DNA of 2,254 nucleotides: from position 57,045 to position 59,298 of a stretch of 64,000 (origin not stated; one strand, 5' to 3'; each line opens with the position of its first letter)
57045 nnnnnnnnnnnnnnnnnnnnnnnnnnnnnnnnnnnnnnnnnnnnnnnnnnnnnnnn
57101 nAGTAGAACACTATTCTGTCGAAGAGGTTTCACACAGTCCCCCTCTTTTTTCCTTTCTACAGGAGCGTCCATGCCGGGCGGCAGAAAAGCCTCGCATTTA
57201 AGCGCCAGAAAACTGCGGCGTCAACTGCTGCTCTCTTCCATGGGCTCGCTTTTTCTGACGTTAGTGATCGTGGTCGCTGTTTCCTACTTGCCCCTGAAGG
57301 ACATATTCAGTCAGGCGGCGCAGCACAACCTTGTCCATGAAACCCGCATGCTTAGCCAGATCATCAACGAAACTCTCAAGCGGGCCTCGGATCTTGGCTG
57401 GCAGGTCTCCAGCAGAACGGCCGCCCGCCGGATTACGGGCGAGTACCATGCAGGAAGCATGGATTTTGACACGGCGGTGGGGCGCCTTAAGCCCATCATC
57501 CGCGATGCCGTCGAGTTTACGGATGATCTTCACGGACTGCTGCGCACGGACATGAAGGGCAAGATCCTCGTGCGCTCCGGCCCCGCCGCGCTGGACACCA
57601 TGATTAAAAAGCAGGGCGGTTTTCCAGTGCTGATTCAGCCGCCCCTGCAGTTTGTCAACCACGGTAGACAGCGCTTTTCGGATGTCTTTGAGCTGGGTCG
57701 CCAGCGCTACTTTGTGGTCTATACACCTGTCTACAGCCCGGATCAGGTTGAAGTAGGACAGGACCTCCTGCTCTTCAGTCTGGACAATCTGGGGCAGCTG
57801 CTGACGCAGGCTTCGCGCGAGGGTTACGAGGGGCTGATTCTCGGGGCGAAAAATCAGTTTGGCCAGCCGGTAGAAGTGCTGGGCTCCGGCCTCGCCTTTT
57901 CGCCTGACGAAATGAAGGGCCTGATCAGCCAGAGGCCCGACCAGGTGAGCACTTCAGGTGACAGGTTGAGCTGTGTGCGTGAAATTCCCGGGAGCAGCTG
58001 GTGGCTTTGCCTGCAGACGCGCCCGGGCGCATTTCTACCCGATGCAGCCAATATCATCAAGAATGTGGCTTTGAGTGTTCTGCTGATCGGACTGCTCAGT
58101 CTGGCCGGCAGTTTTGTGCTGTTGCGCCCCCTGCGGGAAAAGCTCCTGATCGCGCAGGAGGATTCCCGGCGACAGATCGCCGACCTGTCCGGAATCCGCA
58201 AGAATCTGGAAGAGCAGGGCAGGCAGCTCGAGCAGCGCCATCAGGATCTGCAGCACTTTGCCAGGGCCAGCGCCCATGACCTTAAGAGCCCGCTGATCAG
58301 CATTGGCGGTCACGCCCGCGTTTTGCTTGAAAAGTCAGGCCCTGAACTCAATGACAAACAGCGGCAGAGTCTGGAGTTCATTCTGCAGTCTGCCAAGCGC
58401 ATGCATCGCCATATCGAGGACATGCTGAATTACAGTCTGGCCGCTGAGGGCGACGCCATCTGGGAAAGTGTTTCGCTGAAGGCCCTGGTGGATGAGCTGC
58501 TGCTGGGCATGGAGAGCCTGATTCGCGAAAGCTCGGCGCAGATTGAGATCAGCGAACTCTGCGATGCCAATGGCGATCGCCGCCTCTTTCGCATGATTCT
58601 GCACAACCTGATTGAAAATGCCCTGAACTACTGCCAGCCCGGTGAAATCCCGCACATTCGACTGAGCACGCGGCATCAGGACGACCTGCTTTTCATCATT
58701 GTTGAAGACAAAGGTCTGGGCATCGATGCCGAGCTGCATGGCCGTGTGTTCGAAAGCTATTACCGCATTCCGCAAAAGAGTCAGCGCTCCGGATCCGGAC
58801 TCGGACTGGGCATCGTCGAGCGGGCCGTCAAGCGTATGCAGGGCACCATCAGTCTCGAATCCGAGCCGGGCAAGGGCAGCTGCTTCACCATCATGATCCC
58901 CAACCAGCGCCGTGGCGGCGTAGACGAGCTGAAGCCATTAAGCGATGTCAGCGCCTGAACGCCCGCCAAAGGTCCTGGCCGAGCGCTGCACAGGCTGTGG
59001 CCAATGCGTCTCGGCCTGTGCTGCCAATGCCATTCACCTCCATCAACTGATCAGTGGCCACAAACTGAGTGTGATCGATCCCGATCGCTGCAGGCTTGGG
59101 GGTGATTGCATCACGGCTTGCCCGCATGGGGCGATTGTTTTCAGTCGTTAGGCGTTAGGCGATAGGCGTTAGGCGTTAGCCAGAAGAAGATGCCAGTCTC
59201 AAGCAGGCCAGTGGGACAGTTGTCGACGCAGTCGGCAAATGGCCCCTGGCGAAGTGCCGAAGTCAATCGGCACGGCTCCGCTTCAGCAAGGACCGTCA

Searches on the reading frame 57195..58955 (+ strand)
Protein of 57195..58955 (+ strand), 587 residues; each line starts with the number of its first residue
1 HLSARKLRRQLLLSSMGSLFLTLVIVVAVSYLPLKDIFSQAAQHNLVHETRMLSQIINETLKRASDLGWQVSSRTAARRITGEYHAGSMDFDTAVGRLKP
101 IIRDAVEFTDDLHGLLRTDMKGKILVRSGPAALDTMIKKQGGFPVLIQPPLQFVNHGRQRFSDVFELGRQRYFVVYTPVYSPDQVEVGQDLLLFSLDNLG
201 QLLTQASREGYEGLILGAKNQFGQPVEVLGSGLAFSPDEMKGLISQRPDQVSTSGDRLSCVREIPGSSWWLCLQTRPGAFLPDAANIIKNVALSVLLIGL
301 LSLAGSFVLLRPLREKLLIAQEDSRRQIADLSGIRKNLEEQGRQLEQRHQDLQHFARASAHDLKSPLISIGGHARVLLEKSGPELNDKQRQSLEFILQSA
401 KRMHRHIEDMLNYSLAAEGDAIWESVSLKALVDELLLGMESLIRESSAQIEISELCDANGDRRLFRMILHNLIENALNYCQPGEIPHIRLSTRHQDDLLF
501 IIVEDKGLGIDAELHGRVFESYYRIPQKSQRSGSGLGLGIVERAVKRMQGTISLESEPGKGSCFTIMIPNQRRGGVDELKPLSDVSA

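Call 7: search_protein_families(library=pfam, proteins=[window:57195-58955:+], max_evalue=0.01)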
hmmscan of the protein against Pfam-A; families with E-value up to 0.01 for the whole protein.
window:57195-58955:+ (587 aa): 3 families
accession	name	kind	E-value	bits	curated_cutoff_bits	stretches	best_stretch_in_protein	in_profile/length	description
PF02518.31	HATPase_c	-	8.9e-24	84.5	26.4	1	460-571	1-110/111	Histidine kinase-, DNA gyrase B-, and HSP90-like ATPase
PF00512.31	HisKA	-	9.2e-13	48.5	26.9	1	353-414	3-61/66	His Kinase A (phospho-acceptor) domain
PF14501.12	HATPase_c_5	-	3.2e-05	24.2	22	1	467-559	8-93/102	GHKL domain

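Call 54: find_homologous_proteins(query=window:57195-58955:+, max_evalue=1e-30)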
Query window:57195-58955:+ (587 aa): 7 proteins with E <= 1e-30 among 8000 candidates.
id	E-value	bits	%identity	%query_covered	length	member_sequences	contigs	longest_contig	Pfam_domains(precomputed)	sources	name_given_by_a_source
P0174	0.0e+0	1295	100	100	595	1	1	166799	PF02518.32,PF00512.32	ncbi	-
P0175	0.0e+0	1137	89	96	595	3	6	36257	PF02518.32,PF00512.32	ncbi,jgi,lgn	jgi:signal transduction histidine kinase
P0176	2.9e-214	731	59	98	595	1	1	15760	PF02518.32,PF00512.32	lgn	-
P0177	6.1e-138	479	43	98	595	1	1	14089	PF02518.32,PF00512.32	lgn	-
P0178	4.1e-121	423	41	98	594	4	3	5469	PF02518.32,PF00512.32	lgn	-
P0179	8.4e-84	300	49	52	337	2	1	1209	PF02518.32,PF00512.32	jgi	-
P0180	6.8e-32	129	34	38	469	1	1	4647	PF02518.32,PF00512.32,PF13675.12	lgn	-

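Call 55: find_encoding_contigs(protein=P0174, flank=10000, max_places=2)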
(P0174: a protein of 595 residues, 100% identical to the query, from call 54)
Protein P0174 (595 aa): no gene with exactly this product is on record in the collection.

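Call 56: find_encoding_contigs(protein=P0175, flank=10000, max_places=4)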
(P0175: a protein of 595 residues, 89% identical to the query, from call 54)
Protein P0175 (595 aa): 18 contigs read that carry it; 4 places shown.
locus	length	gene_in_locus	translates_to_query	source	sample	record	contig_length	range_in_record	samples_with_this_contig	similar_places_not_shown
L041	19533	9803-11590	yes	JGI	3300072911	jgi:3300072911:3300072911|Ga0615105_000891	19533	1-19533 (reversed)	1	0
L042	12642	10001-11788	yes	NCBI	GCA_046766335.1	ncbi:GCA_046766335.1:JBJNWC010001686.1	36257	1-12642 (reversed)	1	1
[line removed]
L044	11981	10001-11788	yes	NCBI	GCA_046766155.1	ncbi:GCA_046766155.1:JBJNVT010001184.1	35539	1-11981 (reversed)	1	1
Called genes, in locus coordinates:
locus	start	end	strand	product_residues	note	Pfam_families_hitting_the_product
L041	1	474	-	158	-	?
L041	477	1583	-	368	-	PF03193:RsgA_GTPase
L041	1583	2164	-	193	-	PF13302:Acetyltransf_3, PF13420:Acetyltransf_4 (faint), PF00583:Acetyltransf_1, PF13523:Acetyltransf_8 (weak)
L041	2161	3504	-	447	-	PF07690:MFS_1, PF11700:ATG22, PF07690:MFS_1 (weak)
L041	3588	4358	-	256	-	PF19293:CdaA_N, PF02457:DAC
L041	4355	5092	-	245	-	PF00814:TsaD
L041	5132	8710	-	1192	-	PF01364:Peptidase_C25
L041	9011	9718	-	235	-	PF00595:PDZ (faint), PF13180:PDZ_2, PF17820:PDZ_6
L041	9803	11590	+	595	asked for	PF00512:HisKA, PF02518:HATPase_c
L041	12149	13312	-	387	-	PF13585:CHU_C (faint), PF18962:Por_Secre_tail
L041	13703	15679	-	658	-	PF01640:Peptidase_C10, PF17803:Cadherin_4 (faint), PF17963:Big_9 (weak)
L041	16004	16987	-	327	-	-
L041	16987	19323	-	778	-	PF13620:CarboxypepD_reg, PF13715:CarbopepD_reg_2, PF07715:Plug (faint)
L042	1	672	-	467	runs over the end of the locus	PF00072:Response_reg, PF00158:Sigma54_activat, PF14532:Sigma54_activ_2, PF07728:AAA_5 (faint), PF25601:AAA_lid_14, PF02954:HTH_8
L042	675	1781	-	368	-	PF03193:RsgA_GTPase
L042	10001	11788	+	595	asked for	PF00512:HisKA, PF02518:HATPase_c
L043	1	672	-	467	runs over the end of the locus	PF00072:Response_reg, PF00158:Sigma54_activat, PF14532:Sigma54_activ_2, PF07728:AAA_5 (faint), PF25601:AAA_lid_14, PF02954:HTH_8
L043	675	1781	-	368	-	PF03193:RsgA_GTPase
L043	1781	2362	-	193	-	PF13302:Acetyltransf_3, PF13420:Acetyltransf_4 (faint), PF00583:Acetyltransf_1, PF13523:Acetyltransf_8 (weak)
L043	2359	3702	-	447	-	PF07690:MFS_1, PF11700:ATG22, PF07690:MFS_1 (weak)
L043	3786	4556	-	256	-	PF19293:CdaA_N, PF02457:DAC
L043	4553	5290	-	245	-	PF00814:TsaD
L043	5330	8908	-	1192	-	PF01364:Peptidase_C25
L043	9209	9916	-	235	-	PF00595:PDZ (faint), PF13180:PDZ_2, PF17820:PDZ_6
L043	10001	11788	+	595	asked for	PF00512:HisKA, PF02518:HATPase_c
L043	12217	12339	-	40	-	?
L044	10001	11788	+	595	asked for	PF00512:HisKA, PF02518:HATPase_c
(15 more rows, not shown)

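Call 60: list_cluster_members(proteins=[P0174, P0175, P0006])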
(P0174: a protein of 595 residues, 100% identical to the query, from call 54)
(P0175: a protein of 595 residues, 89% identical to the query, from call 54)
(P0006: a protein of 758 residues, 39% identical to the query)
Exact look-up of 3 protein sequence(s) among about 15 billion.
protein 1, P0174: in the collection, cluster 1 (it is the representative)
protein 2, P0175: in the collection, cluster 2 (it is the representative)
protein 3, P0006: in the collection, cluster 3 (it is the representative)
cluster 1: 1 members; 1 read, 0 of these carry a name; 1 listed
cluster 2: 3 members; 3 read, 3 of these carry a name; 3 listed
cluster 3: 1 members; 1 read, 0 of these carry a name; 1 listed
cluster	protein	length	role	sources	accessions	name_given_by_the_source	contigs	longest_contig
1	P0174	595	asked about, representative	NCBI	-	-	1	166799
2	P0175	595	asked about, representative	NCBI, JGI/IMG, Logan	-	signal transduction histidine kinase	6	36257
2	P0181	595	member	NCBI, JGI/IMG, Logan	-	signal transduction histidine kinase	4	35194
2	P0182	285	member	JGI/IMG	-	signal transduction histidine kinase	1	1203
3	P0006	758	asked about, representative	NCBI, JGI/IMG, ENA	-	-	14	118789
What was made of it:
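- Tried and rejected: Cluster look-ups returned no taxon names (call 60).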

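Call 84: search_protein_families(library=pfam, proteins=[L041:12149-13309:-], max_evalue=0.1)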
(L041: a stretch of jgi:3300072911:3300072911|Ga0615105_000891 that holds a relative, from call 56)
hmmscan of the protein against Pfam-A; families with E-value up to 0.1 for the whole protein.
L041:12149-13309:- (386 aa): 3 families
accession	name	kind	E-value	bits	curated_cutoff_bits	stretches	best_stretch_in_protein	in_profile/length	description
PF18962.6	Por_Secre_tail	-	1.6e-15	57.6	27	1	309-383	3-74/75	Secretion system C-terminal sorting domain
PF13585.12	CHU_C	-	9.6e-07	29.3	27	1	313-381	15-81/86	CHU_C Type IX secretion signal domain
PF13860.13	FlgD_ig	-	4.5e-05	23.8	27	1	326-374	23-76/79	FlgD Ig-like domain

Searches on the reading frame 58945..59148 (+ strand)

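Call 7: search_protein_families(library=pfam, proteins=[window:58945-59148:+], max_evalue=0.01)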
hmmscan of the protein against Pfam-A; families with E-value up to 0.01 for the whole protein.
window:58945-59148:+ (68 aa): 14 families
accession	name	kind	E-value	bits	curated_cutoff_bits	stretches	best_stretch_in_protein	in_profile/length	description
PF12837.12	Fer4_6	-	9.8e-14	51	25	2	8-30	2-24/24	4Fe-4S binding domain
PF00037.32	Fer4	-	2.5e-13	49.7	21.1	2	43-64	2-23/24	4Fe-4S binding domain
PF12838.12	Fer4_7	-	8.4e-12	45.8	27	1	14-63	1-52/52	4Fe-4S dicluster domain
PF13237.11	Fer4_10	-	3.7e-10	40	25.5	2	11-25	38-52/53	4Fe-4S dicluster domain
PF12797.12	Fer4_2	-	7.3e-10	38.6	24.5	2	7-27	2-22/22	4Fe-4S binding domain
PF13187.11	Fer4_9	-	5.4e-09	36.4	27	2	14-64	1-52/52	4Fe-4S dicluster domain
PF25160.1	LdpA_Fe-S-bd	-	3.6e-07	30.3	27.6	1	9-33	22-46/49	LdpA Fe-S cluster-binding domain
PF14697.11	Fer4_21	-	1.4e-06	28.7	35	1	8-31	34-58/59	4Fe-4S dicluster domain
PF13484.11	Fer4_16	-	2.6e-06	28.6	30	1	14-33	1-20/66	4Fe-4S double cluster binding domain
PF12800.12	Fer4_4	-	1.2e-05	25.7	24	1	13-26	2-15/17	4Fe-4S binding domain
PF12798.12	Fer4_3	-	0.00013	23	27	0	15-29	1-15/15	4Fe-4S binding domain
PF13183.11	Fer4_8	-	0.0008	20.3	27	0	12-62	2-67/68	4Fe-4S dicluster domain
PF13534.11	Fer4_17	-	0.0061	17.5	22.2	0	11-27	42-58/61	4Fe-4S dicluster domain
PF13459.11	Fer4_15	-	0.0072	17.5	22.4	0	13-26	6-19/66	4Fe-4S single cluster domain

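Call 8: search_protein_families(library=ncbifam, proteins=[window:58945-59148:+], max_evalue=0.01)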
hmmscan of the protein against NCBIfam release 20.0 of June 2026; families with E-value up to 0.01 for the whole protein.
window:58945-59148:+ (68 aa): 82 families (the best 25 are shown)
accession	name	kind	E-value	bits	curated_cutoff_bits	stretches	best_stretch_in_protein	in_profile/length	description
NF009053.0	PRK12387.1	subfamily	2.2e-09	37.3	204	1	8-67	33-93/180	formate hydrogenlyase complex iron-sulfur subunit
NF005504.0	PRK07118.1-3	equivalog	5e-09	35.9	437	1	12-65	218-266/293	Fe-S cluster domain-containing protein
NF043069.1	T4HPD_activ_SAM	equivalog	1.2e-08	34.7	425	1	11-63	49-96/299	trans-4-hydroxy-L-proline dehydratase activase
TIGR00402.1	napF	equivalog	1.4e-08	34.8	102.2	1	11-63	33-83/149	ferredoxin-type protein NapF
NF040770.1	hetero_SS_HdrA2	exception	8.6e-08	30.7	1100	1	9-66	573-625/777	CoB-CoM heterodisulfide reductase HdrA2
TIGR04105.1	FeFe_hydrog_B1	subfamily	9.9e-08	31.1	450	1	11-65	109-160/462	monomeric [FeFe] hydrogenase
NF058577.1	FdxA_fam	equivalog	1.3e-07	31.6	65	1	11-63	5-52/52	4Fe-4S ferredoxin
NF004541.0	PRK05888.2-2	equivalog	1.6e-07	31.3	217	1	11-64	59-111/168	NADH-quinone oxidoreductase subunit NuoI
NF040864.1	HgcB_ferredoxin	equivalog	1.7e-07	31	99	1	11-65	12-62/93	mercury methylation ferredoxin HgcB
NF042909.1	FMH_DH_FwdF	exception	1.7e-07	30.7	375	1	12-67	256-314/336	tungsten-dependent formylmethanofuran dehydrogenase subunit FwdF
NF007205.0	PRK09626.1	equivalog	2.3e-07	30.8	93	1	9-65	13-72/105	2-oxoglutarate-acceptor oxidoreductase subunit OorD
NF045874.1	Vhu_polyferre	exception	2.3e-07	29.9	600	1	7-66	122-176/381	F420-non-reducing hydrogenase associated-polyferredoxin VhuB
NF038196.1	ferrodoxin_EFR1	subfamily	4.2e-07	30.3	75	1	12-66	183-231/242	EFR1 family ferrodoxin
TIGR02700.1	flavo_MJ0208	hypoth_equivalog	5.1e-07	29.2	251.35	1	11-31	175-195/234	dihydromethanopterin reductase (acceptor)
NF005503.0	PRK07118.1-2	equivalog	5.2e-07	29.2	252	1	14-64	139-184/292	RnfABCDGE type electron transport complex subunit B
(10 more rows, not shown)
